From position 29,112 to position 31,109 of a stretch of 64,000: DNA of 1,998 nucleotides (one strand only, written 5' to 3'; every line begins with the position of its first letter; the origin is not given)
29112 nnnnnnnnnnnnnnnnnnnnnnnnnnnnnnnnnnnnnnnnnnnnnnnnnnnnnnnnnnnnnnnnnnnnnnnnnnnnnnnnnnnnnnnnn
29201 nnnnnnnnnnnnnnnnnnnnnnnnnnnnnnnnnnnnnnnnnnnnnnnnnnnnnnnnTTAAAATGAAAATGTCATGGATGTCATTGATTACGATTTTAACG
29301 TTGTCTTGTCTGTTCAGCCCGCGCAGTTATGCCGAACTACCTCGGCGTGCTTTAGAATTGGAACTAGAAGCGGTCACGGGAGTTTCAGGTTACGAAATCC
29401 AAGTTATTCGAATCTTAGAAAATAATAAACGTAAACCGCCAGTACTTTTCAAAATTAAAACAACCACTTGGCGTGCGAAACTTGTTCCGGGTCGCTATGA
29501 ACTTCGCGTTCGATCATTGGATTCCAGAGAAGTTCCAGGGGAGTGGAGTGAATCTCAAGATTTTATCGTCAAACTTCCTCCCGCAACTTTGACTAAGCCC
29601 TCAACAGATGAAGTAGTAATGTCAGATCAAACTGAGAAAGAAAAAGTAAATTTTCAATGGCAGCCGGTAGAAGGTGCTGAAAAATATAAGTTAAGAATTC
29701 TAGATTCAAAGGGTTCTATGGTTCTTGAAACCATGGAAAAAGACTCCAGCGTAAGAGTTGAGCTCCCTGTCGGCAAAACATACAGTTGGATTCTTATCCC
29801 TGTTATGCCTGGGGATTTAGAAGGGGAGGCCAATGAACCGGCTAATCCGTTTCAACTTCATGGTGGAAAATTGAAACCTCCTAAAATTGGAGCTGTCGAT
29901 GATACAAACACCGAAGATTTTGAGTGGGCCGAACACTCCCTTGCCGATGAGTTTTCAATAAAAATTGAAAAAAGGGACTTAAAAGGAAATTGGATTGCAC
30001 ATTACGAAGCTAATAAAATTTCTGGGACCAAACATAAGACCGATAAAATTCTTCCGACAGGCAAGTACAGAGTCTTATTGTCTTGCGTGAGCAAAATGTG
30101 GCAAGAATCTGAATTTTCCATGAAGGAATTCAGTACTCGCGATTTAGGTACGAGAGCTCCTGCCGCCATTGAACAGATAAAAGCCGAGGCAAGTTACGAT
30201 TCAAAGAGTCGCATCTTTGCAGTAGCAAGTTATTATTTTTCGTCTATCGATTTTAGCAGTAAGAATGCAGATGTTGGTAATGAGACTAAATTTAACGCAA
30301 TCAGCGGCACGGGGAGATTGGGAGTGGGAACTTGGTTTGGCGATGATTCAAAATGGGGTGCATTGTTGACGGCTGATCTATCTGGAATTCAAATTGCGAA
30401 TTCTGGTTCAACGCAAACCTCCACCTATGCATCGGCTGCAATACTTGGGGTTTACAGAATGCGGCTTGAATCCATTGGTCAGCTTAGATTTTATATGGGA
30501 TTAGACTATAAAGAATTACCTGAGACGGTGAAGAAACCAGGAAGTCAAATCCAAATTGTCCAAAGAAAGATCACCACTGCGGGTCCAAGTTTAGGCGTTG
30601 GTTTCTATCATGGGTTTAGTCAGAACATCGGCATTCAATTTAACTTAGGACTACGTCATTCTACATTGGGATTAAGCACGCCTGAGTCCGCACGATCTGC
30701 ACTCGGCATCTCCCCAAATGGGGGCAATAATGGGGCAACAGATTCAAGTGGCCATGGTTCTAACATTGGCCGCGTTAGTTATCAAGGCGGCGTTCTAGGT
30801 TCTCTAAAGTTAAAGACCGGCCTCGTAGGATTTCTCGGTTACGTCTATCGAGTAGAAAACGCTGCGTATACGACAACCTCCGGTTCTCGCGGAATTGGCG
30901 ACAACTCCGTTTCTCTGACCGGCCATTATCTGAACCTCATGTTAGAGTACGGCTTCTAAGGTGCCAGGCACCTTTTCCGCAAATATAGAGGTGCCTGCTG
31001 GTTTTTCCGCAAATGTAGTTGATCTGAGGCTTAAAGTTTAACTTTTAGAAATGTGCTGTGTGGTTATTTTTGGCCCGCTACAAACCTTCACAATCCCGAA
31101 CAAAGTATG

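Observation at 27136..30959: Adjacent pair of Fn3-repeat envelope proteins: an inner-membrane FecR-domain anchor and an Fn3-plus-beta-barrel outer-membrane protein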

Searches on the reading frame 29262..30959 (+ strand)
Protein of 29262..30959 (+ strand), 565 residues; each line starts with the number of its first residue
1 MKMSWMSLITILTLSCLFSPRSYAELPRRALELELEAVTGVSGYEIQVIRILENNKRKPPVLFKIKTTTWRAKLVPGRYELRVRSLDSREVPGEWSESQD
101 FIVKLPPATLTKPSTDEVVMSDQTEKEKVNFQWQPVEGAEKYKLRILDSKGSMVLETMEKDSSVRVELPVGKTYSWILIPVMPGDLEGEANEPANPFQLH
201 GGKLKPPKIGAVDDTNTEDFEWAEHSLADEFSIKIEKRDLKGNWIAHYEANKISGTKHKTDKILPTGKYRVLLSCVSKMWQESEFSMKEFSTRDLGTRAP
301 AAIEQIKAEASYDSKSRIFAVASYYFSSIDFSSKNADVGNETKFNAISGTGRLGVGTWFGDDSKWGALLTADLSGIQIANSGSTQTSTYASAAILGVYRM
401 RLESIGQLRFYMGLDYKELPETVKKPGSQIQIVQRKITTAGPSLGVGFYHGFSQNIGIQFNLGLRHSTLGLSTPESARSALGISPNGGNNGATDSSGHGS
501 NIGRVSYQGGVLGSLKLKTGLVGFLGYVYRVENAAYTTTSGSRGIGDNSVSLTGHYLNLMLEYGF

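Call 7: search_protein_families(library=pfam, proteins=[window:29262-30959:+], max_evalue=1)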
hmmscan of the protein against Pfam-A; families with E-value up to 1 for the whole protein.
window:29262-30959:+ (565 aa): 1 family
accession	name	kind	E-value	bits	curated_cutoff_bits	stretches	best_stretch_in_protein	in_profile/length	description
PF16383.10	DUF4992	-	0.00029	21.1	29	1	100-147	37-84/183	Domain of unknown function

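Call 8: search_protein_families(library=ncbifam, proteins=[window:29262-30959:+], max_evalue=1)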
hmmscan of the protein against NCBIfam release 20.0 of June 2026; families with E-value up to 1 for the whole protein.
window:29262-30959:+ (565 aa): 2 families
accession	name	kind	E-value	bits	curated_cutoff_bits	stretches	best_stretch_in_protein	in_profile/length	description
NF047756.1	LIC11435_fam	equivalog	0.00054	18.9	380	1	131-171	2-41/360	LIC11435 family protein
NF041817.1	Avs3b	equivalog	0.18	11.7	200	1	235-282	11-58/211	AVAST type 3 anti-phage protein Avs3b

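Call 10: find_homologous_proteins(query=window:29262-30959:+)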
Query window:29262-30959:+ (565 aa): 12 proteins with E <= 0.001 among 8000 candidates.
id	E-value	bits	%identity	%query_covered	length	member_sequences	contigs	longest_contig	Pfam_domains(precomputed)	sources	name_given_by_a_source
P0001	0.0e+0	1267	99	100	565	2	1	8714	-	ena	-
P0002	3.2e-158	546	48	96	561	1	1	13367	-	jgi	jgi:hypothetical protein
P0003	1.9e-156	540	47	99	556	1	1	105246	-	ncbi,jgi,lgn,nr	ncbi:MAG: hypothetical protein SGI74_08280 [Oligoflexia bacterium]|nr:hypothetical protein [Oligofle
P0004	1.1e-151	524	47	97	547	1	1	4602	-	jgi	jgi:hypothetical protein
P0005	1.6e-133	464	43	100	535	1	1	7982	-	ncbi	-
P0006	3.9e-123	430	42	96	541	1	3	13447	-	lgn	-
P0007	3.7e-114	400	39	99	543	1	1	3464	PF07495.20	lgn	-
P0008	1.6e-78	283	33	98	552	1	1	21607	-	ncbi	-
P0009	2.2e-75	272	32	95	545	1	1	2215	-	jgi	jgi:hypothetical protein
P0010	1.8e-70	256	29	97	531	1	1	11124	PF24421.2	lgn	-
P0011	9.4e-66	241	31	99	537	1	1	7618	-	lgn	-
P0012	3.6e-55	206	29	99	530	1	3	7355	-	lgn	-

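Call 11: find_encoding_contigs(protein=P0003, flank=8000, max_places=2)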
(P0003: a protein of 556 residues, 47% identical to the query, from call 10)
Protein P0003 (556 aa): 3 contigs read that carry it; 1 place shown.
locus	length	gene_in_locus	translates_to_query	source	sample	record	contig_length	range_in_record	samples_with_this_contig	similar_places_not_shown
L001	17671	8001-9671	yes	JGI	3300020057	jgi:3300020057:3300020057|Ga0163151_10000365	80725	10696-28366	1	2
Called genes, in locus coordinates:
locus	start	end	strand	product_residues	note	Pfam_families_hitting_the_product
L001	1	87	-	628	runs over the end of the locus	-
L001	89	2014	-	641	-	-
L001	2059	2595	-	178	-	-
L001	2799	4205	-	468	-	PF00890:FAD_binding_2, PF01134:GIDA (faint), PF01262:AlaDh_PNT_C (faint), PF07992:Pyr_redox_2, PF12831:FAD_oxidored, PF13738:Pyr_redox_3, PF00070:Pyr_redox, PF02852:Pyr_redox_dim, +4 more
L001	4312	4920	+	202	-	PF04011:LemA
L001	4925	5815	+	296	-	PF01430:HSP33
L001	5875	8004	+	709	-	PF04773:FecR (weak), PF24421:Ig_J (faint)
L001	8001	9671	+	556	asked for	-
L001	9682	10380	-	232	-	PF13489:Methyltransf_23, PF13649:Methyltransf_25, PF13847:Methyltransf_31, PF08241:Methyltransf_11, PF08242:Methyltransf_12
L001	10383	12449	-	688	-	PF02743:dCache_1, PF00672:HAMP, PF00211:Guanylate_cyc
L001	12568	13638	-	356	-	PF02775:TPP_enzyme_C, PF12367:PFO_beta_C (faint)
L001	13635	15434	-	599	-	PF01558:POR, PF01855:POR_N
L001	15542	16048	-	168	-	PF13174:TPR_6 (faint), PF13424:TPR_12 (faint), PF21033:RMD1-3 (faint), PF13176:TPR_7 (faint), PF13432:TPR_16 (weak), PF00515:TPR_1, PF07719:TPR_2 (weak), PF07719:TPR_2 (weak), +7 more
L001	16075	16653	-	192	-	-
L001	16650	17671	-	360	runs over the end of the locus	PF05175:MTS (weak), PF01209:Ubie_methyltran (weak), PF13489:Methyltransf_23, PF13847:Methyltransf_31, PF08241:Methyltransf_11, PF08242:Methyltransf_12, PF13649:Methyltransf_25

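Call 12: find_encoding_contigs(protein=P0008, flank=8000, max_places=2)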
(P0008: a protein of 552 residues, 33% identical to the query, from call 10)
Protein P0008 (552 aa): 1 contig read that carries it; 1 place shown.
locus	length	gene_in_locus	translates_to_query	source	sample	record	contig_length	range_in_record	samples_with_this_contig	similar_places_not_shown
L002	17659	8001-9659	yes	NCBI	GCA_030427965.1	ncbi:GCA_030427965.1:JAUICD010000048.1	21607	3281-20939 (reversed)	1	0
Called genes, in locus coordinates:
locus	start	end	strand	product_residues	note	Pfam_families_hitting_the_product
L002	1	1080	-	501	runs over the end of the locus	-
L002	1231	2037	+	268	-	PF14394:DUF4423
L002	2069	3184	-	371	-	-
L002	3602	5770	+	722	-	-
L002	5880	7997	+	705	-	-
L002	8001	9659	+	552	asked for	-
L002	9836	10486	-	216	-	-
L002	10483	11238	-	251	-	PF05023:Phytochelatin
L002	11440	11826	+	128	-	PF05014:Nuc_deoxyrib_tr (faint)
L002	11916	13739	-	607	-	PF02743:dCache_1, PF00672:HAMP, PF00211:Guanylate_cyc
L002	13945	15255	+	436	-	PF19580:Exo_endo_phos_3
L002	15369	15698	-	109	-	-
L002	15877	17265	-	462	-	PF09423:PhoD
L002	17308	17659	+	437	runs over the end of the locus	PF07244:POTRA, PF01103:Omp85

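Call 13: find_encoding_contigs(protein=P0010, flank=8000, max_places=2)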
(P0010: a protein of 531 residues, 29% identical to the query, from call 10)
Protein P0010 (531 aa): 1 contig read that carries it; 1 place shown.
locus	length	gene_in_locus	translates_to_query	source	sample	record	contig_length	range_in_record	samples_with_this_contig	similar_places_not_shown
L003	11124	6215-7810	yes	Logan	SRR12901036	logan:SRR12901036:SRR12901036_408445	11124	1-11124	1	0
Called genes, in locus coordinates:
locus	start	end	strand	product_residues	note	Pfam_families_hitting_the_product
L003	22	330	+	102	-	-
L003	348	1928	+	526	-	PF02366:PMT, PF13231:PMT_2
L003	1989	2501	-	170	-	PF03449:GreA_GreB_N, PF01272:GreA_GreB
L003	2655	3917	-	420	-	PF00478:IMPDH (faint), PF03060:NMO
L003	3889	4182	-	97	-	-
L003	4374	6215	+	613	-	PF04773:FecR (weak), PF24421:Ig_J (faint), PF00041:fn3 (faint)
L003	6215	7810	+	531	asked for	PF24421:Ig_J (faint)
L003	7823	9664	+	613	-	PF02743:dCache_1 (faint), PF00672:HAMP (weak), PF00211:Guanylate_cyc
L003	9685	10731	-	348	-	-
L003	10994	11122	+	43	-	?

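Call 24: find_related_loci(query=A1, collection=genome_contigs, flank=10000)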
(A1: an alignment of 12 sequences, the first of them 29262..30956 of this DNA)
Query A1 (565 aa) in genome_contigs; peptide patterns used: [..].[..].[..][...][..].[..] (x = any residue, [..] = any of these).
85 stretches matched a pattern; 27 encode a relative of the query (tblastn E <= 1e-3); 27 distinct loci.
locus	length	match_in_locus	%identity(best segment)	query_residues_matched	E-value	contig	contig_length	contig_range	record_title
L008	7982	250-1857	43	2-565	4e-144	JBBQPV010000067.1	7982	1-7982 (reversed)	MAG: Bdellovibrionia bacterium isolate Co_metawrap_1530 Cmw_1530_k141_1346264_length_7982_cov_5.0000, whole genome shotg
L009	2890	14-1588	34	16-565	1e-86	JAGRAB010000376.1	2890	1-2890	MAG: Bdellovibrionales bacterium isolate HKST-UBA07 2012-05-30_1_(paired)_contig_460888, whole genome shotgun sequence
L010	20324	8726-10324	33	12-565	3e-84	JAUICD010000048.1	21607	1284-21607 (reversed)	MAG: Bdellovibrionia bacterium isolate 7_bin.11 NODE_2346_length_21607_cov_1.306564, whole genome shotgun sequence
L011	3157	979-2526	31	28-565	3e-82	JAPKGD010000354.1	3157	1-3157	MAG: Bdellovibrionales bacterium isolate PDA_C_MAG.6 MAG.6_354, whole genome shotgun sequence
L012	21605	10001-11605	30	3-565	8e-78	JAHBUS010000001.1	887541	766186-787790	MAG: Bdellovibrionaceae bacterium isolate ACE_BDE3 BDE3_1, whole genome shotgun sequence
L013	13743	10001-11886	32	28-564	7e-73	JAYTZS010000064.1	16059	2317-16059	MAG: Bdellovibrio sp. isolate GFS_6366 GFS_6366_63, whole genome shotgun sequence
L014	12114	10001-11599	30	1-563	2e-71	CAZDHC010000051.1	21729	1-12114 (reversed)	MAG TPA_asm: uncultured Bdellovibrio sp. isolate SRP302895_co1_342 genome assembly, contig: NODE_4426_length_21729_cov_5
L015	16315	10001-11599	30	8-565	1e-70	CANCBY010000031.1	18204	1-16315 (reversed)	MAG: Bdellovibrionaceae bacterium isolate JR-MC-E-240519-111 genome assembly, contig: JR-MC-E-240519-C2952, whole genome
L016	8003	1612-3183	31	11-565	8e-70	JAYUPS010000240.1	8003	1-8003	MAG: Bdellovibrio sp. isolate GL109_DN_metabinner_3 GL109_DN_metabinner_3_239, whole genome shotgun sequence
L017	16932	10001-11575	29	8-565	9e-70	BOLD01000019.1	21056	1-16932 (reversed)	MAG: Oligoflexia bacterium BroJett040 DNA, sequence19, whole genome shotgun sequence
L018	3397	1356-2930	31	9-565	3e-69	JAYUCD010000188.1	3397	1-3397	MAG: Bdellovibrio sp. isolate GFS_6865 GFS_6865_187, whole genome shotgun sequence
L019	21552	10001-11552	39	19-565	1e-101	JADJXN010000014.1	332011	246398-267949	MAG: Oligoflexia bacterium isolate Kalu_18-Q3-R12-55_MAXAC.131 tig00440591-10-3306980, whole genome shotgun sequence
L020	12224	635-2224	29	2-563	1e-63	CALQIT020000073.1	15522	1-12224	MAG: Streptomyces griseus isolate HRS-HS12-bin-158 genome assembly, contig: HRSG-H12-C4399, whole genome shotgun sequenc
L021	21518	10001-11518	29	28-564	3e-63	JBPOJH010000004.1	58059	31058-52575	MAG: Bdellovibrionota bacterium isolate MAG_1466 c_000000614076, whole genome shotgun sequence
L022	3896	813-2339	30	25-563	8e-63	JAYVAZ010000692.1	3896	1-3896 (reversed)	MAG: Pseudobdellovibrionaceae bacterium isolate GL27_UP_concoct_35_sub GL27_UP_concoct_35_sub_691, whole genome shotgun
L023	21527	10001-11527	29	28-563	2e-62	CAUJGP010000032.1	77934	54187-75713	MAG: Bdellovibrionota bacterium isolate KLAP115 genome assembly, contig: KLAP115_793543, whole genome shotgun sequence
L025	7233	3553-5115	25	1-565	2e-52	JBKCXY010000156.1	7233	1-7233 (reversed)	MAG: Pseudobdellovibrionaceae bacterium isolate samp_2073_concoct_387 samp_2073_962375, whole genome shotgun sequence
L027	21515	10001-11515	27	31-563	2e-50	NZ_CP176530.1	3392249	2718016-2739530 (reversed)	Pseudobdellovibrio sp. HCB154 chromosome, complete genome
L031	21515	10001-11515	26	31-563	7e-47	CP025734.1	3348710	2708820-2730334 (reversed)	Bdellovibrio sp. qaytius chromosome, complete genome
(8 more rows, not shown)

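Call 26: predict_structure(alignment_id=A1)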
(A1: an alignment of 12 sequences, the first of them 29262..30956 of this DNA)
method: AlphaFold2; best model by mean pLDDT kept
length: 565 residues; sequences in the alignment: 12
mean_pLDDT: 83.1   pTM: 0.50
mean pLDDT of the five models: 83.1, 82.3, 82.2, 81.8, 80.1
residues with pLDDT >= 90: 216; 70-90: 262; 50-70: 68; < 50: 19
segments of 3 or more residues with pLDDT < 50: 1-3, 18-23, 487-496
pLDDT, mean of each block of 10 residues (from residue 1): 62 60 61 82 90 83 88 88 89 89 90 91 91 91 94 93 94 94 88 90 90 81 89 89 76 89 85 92 91 71 65 73 91 81 85 90 86 82 76 92 83 92 71 82 91 82 86 69 53 51 89 85 91 81 70 92 86
secondary structure, 60 per line:
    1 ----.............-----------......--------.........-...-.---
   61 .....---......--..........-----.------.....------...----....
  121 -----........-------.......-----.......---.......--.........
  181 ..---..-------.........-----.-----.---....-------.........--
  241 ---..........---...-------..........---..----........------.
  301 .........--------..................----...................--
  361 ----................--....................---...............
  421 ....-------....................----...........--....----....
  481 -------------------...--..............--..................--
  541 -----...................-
elements in order: H5-17 E29-34 E43-51 E61-65 E69-74 E77-86 E99-103 E110-112 E117-120 E126-133 E141-147 E153-159 E163-169 E172-182 E195-203 E219-222 E230-238 E244-253 E257-259 E267-276 E286-293 H300-309 E318-335 E340-358 E365-380 E383-402 E406-424 E432-451 E456-466 E469-472 H477-480 E500-502 E505-518 E521-538 E546-564

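Call 51: search_protein_families(library=pfam, proteins=[L015:11599-13755:-, L015:7798-9360:-, L015:13667-16258:-, L015:6692-7768:+, L002:3602-5770:+], max_evalue=0.01)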
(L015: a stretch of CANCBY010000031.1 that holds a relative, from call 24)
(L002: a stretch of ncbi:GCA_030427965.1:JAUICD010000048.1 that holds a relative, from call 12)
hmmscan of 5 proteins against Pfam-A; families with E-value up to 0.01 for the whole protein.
L015:11599-13755:- (718 aa): 12 families
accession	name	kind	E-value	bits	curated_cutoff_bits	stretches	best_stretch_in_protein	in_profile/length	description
PF01436.27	NHL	-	2.2e-84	274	20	11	200-222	1-23/28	NHL repeat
PF25021.1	TEN_NHL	-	1.5e-73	248.3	27.1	11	522-572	134-182/357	Teneurin NHL domain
PF06739.17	SBBP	-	7.5e-33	112.6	20.5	2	91-107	13-29/38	Beta-propeller repeat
PF08450.18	SGL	-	2.1e-28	100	26.3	6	199-289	132-217/246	SMP-30/Gluconolactonase/LRE-like region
PF06977.17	SdiA-regulated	-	1.2e-13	51.3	21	0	632-655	217-240/249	SdiA-regulated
PF24684.1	Vgb_lyase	-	2.2e-13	50.1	50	1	527-671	94-214/290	Virginiamycin B lyase family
PF01731.26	Arylesterase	-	1.9e-12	47.7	21.3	0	191-219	44-73/86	Arylesterase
PF20067.5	SSL_N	-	1.8e-10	41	18.9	0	584-601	21-38/46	Strictosidine synthase-like, N-terminal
PF02393.21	US22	-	4.4e-10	40.1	35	0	641-661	82-103/124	US22 like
PF22701.2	Mala_s_1-like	-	1.1e-07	32.3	27.5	0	584-654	88-146/195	Mal s 1 allergenic protein-like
PF05608.18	RTE1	-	0.00044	20.8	29.4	0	230-266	16-52/149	RTE1-like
PF00058.23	Ldl_recept_b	-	0.002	19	21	0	255-264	32-41/42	Low-density lipoprotein receptor repeat class B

L015:7798-9360:- (520 aa): 0 families

L015:13667-16258:- (863 aa): 0 families

L015:6692-7768:+ (358 aa): 1 family
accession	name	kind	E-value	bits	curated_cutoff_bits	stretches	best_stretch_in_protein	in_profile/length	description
PF03575.23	Peptidase_S51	-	0.00012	22.2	23.9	1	105-172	63-126/206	Peptidase family S51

L002:3602-5770:+ (722 aa): 1 family
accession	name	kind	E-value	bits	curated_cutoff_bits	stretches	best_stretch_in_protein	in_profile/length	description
PF03160.20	Calx-beta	-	1.8e-27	96.2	27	2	304-407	12-119/119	Calx-beta domain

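Call 67: search_protein_representatives(alignment_id=A1)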
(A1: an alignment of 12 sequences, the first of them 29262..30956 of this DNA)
Query: 12 sequences, 537 profile positions. Proteins with E-value up to 0.001 (for the whole library): 15531; up to 1e-10: 5536; up to 1e-30: 775. The best 150 are listed.
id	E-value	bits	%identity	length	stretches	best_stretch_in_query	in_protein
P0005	3.5e-228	775.0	-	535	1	3-537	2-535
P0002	6.0e-220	747.9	-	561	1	7-537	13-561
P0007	1.2e-211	720.5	-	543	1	1-537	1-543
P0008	5.2e-208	708.5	-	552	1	9-537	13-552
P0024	1.8e-182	624.2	-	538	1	5-537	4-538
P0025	8.1e-180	615.4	-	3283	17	91-234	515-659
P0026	1.5e-178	611.3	-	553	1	7-537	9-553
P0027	1.1e-177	608.4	-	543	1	7-537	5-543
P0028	3.6e-176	603.4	-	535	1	9-536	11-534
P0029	1.9e-174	597.7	-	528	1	6-536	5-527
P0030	2.3e-171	587.5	-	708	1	23-537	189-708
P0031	1.9e-169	581.2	-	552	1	11-537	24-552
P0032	2.1e-169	581.1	-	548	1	7-537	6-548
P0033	2.3e-168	577.6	-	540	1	5-537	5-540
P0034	5.9e-167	573.0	-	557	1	5-537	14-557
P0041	4.3e-159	547.0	-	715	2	30-537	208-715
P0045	8.3e-158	542.8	-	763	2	6-537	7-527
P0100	1.5e-135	469.3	-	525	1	2-537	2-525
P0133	2.7e-109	382.7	-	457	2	304-534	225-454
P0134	1.2e-108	380.5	-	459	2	309-536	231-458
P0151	1.8e-97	343.6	-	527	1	6-537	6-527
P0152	5.1e-97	342.1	-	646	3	308-536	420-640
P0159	2.7e-94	333.2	-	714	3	297-536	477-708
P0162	8.9e-93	328.2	-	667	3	305-536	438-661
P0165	3.0e-92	326.4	-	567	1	14-535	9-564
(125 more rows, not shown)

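Call 68: list_cluster_members(proteins=[P0024, P0030, P0041, P0045, P0100, P0133, P0152, P0159, P0165, P0151])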
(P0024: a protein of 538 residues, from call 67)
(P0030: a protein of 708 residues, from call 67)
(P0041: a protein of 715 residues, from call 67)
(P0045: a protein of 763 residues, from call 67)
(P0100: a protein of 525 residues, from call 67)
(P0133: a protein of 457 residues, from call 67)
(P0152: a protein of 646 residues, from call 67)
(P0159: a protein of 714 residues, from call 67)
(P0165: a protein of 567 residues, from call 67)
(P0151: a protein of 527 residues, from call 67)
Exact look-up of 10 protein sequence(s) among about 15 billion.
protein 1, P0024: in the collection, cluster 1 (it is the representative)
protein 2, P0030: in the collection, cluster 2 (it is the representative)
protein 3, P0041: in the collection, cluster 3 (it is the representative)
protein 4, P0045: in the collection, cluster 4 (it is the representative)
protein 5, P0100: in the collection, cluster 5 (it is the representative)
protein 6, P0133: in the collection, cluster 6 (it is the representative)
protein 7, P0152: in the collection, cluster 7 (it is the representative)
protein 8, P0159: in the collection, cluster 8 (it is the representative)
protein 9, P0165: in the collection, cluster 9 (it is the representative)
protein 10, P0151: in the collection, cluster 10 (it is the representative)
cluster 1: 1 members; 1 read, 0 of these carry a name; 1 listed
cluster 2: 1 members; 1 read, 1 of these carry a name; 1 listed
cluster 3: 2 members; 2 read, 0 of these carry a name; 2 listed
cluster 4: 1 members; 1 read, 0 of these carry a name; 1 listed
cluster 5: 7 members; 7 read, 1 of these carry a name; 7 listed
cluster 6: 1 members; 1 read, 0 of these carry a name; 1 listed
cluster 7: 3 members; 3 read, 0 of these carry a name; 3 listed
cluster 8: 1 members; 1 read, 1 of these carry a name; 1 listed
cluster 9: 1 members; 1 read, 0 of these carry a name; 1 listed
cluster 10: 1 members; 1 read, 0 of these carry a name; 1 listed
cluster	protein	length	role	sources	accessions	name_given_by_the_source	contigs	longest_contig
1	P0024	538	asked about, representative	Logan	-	-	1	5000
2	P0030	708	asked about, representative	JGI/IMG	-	hypothetical protein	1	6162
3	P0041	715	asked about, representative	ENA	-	-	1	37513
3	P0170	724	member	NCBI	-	-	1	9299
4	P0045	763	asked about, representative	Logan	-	-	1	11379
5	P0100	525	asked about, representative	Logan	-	-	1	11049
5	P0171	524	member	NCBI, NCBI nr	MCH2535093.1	MAG: hypothetical protein MK008_11675 [Bdellovibrionales bacterium] | hypothetical protein [Bdellovibrionales bacterium]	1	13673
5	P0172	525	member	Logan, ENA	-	-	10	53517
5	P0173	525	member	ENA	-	-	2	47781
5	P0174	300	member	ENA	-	-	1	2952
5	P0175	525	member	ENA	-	-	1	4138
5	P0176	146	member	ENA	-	-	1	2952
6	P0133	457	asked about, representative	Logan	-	-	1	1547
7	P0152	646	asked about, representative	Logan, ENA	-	-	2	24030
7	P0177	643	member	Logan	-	-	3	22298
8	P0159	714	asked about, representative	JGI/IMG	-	hypothetical protein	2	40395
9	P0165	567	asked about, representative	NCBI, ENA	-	-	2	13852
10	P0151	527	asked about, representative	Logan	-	-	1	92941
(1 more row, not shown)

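Call 69: find_encoding_contigs(protein=P0159, flank=7000, max_places=1)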
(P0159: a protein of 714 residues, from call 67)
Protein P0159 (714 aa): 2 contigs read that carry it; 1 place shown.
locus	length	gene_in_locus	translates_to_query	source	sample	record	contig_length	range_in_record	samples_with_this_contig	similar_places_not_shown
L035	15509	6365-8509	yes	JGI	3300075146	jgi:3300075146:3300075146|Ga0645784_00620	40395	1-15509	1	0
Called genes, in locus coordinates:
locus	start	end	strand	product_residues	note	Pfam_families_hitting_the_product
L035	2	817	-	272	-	?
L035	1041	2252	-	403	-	-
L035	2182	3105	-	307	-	-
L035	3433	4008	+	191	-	-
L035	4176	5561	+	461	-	PF00375:SDF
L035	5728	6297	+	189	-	-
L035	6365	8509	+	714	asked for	-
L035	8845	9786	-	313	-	-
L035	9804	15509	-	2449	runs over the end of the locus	PF13884:Peptidase_S74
